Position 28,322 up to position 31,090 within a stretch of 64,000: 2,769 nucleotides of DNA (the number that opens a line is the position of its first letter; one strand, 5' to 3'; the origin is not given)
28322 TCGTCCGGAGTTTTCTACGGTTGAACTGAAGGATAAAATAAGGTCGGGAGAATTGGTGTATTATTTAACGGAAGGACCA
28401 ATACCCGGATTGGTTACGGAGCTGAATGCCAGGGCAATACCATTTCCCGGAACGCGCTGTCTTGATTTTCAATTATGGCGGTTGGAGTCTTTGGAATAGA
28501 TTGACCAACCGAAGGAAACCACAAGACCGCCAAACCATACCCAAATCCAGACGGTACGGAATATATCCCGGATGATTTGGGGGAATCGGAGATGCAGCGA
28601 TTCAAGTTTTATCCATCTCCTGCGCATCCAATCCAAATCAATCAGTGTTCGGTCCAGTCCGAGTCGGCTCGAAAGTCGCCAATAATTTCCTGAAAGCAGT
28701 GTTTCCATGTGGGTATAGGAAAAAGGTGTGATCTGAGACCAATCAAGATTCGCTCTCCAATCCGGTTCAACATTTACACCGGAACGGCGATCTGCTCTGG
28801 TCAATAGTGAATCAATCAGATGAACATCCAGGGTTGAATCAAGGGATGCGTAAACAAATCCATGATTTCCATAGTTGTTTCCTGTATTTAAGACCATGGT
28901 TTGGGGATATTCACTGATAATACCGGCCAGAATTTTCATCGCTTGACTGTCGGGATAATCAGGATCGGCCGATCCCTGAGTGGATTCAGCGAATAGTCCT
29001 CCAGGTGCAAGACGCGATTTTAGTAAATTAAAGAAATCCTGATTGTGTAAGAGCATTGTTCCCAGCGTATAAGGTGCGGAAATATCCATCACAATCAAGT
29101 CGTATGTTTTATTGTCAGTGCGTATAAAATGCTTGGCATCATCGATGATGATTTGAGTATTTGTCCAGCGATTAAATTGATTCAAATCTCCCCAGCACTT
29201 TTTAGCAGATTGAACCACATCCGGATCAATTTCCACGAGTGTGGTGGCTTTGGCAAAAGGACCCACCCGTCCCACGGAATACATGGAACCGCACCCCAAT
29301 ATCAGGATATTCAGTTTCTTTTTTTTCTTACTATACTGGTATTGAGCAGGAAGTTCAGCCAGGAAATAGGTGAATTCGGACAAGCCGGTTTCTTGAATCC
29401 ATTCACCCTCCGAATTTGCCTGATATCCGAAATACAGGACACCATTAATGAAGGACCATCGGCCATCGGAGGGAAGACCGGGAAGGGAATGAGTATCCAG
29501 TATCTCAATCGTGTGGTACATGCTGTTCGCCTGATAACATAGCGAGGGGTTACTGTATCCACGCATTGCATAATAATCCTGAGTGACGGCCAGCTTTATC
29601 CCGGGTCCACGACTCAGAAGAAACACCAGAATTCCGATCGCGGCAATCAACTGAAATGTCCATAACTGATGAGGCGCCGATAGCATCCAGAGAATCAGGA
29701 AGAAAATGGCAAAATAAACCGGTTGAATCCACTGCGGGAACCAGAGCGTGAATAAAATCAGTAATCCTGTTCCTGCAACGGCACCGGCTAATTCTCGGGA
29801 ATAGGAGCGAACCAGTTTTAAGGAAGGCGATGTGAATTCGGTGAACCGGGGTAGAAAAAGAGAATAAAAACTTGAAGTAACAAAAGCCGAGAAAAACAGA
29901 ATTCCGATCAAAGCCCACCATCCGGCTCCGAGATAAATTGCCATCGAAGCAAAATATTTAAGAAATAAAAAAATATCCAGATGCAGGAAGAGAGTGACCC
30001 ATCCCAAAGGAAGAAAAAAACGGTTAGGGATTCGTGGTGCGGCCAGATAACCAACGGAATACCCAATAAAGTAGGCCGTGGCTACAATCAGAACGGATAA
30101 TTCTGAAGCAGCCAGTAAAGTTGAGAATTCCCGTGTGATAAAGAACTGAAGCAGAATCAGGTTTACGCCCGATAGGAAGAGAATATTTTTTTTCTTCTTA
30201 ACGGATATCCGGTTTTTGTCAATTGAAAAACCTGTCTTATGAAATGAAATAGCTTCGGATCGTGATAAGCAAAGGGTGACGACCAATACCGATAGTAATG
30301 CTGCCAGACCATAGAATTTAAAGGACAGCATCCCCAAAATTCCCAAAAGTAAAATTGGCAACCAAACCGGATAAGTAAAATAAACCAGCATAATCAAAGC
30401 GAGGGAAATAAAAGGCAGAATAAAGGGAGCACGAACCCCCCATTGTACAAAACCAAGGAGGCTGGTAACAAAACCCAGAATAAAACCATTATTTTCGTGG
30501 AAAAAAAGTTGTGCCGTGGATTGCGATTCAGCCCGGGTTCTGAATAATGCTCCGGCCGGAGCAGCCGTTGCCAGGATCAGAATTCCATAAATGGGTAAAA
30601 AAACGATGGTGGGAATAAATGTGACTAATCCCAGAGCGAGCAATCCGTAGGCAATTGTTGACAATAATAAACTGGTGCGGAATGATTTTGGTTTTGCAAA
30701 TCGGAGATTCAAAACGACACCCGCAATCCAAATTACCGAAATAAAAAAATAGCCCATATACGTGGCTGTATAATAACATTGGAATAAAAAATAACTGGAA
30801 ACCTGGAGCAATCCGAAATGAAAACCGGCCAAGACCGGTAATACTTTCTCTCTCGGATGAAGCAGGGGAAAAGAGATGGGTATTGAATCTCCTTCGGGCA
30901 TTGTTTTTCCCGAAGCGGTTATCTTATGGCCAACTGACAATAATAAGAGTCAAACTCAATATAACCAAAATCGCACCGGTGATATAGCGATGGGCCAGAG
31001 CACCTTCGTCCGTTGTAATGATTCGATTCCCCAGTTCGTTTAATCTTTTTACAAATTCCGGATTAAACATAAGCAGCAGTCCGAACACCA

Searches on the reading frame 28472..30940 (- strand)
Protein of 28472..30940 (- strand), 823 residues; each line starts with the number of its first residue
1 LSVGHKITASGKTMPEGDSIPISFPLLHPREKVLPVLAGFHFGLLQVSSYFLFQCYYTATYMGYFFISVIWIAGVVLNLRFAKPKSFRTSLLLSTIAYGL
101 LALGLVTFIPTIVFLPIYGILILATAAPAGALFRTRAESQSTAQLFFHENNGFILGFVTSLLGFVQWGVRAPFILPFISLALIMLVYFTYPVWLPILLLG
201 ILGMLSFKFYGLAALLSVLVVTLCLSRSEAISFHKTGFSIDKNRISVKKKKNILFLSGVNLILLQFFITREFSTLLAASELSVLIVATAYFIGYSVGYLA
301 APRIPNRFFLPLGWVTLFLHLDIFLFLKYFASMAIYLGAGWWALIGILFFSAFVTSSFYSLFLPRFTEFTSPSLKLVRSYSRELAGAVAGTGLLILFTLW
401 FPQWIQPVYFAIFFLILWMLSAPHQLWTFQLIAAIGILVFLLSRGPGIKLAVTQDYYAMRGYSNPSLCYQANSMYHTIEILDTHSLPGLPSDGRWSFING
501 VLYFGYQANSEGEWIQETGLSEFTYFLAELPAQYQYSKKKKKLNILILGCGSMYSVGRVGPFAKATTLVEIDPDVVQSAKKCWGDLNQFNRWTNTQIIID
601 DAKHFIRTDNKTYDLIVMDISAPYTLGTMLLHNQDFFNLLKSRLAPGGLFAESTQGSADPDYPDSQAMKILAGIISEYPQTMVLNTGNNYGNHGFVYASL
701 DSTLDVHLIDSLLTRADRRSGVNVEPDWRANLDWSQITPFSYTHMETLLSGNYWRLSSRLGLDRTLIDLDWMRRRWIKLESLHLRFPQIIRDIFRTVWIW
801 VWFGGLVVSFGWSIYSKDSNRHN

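Call 65: search_protein_families(library=pfam, proteins=[window:28472-30940:-], max_evalue=0.001)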
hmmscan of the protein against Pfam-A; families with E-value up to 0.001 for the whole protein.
window:28472-30940:- (823 aa): 1 family
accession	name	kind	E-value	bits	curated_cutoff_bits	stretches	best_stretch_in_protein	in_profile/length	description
PF01564.23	Spermine_synth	-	8.1e-12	45.5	22.9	1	538-652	15-130/186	Spermine/spermidine synthase domain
